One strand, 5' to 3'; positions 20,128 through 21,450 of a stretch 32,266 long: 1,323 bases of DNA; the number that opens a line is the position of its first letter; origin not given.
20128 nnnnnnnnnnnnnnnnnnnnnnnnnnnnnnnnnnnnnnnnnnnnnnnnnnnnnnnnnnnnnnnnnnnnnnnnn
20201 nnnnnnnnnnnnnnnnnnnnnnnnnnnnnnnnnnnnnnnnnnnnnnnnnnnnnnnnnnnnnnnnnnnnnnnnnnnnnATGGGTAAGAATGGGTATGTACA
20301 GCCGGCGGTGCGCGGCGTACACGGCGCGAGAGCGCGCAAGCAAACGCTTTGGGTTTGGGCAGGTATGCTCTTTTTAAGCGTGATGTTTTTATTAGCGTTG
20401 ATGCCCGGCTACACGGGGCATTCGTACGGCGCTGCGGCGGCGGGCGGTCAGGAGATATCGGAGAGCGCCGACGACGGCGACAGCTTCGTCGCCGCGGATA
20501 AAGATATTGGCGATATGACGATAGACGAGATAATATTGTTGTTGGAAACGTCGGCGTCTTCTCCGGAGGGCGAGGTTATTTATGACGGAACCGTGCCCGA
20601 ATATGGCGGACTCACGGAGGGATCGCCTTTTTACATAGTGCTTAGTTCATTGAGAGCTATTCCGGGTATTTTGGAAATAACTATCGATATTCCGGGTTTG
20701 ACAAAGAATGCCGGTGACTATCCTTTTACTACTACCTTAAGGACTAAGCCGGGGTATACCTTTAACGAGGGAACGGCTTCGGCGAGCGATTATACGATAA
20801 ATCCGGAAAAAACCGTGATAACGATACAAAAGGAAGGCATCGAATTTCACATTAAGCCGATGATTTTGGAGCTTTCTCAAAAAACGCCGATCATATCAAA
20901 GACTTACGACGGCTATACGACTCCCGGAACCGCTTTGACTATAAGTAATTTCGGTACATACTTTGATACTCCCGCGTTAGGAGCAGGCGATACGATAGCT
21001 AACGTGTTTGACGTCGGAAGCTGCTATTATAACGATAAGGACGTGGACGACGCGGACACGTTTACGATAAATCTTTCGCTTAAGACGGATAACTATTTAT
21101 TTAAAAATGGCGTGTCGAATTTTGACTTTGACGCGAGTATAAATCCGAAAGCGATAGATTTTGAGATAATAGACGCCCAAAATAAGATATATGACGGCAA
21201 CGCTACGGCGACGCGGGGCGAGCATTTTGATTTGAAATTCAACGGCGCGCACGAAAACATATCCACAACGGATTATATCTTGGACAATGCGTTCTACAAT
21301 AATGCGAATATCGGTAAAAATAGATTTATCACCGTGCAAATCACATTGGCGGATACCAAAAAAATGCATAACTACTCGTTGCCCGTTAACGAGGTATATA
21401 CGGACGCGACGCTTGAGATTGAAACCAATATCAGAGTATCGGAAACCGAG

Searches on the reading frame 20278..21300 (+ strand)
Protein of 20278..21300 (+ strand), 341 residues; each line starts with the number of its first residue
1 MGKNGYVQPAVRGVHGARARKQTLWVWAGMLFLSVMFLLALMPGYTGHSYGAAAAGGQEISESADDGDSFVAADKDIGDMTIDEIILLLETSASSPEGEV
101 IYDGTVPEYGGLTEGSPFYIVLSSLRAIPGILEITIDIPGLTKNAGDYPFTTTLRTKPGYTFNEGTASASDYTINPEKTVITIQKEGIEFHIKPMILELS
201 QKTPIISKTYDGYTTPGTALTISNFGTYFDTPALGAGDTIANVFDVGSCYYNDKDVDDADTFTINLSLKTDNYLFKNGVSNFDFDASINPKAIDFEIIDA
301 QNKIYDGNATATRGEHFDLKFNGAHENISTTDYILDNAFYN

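Call 52: search_protein_families(library=pfam, proteins=[window:20278-21300:+], max_evalue=0.01)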
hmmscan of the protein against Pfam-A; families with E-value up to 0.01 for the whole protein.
window:20278-21300:+ (341 aa): 1 family
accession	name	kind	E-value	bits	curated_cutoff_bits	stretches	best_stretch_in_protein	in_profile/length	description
PF18657.6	YDG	-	7.1e-07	29.8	25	1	289-334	1-51/85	YDG domain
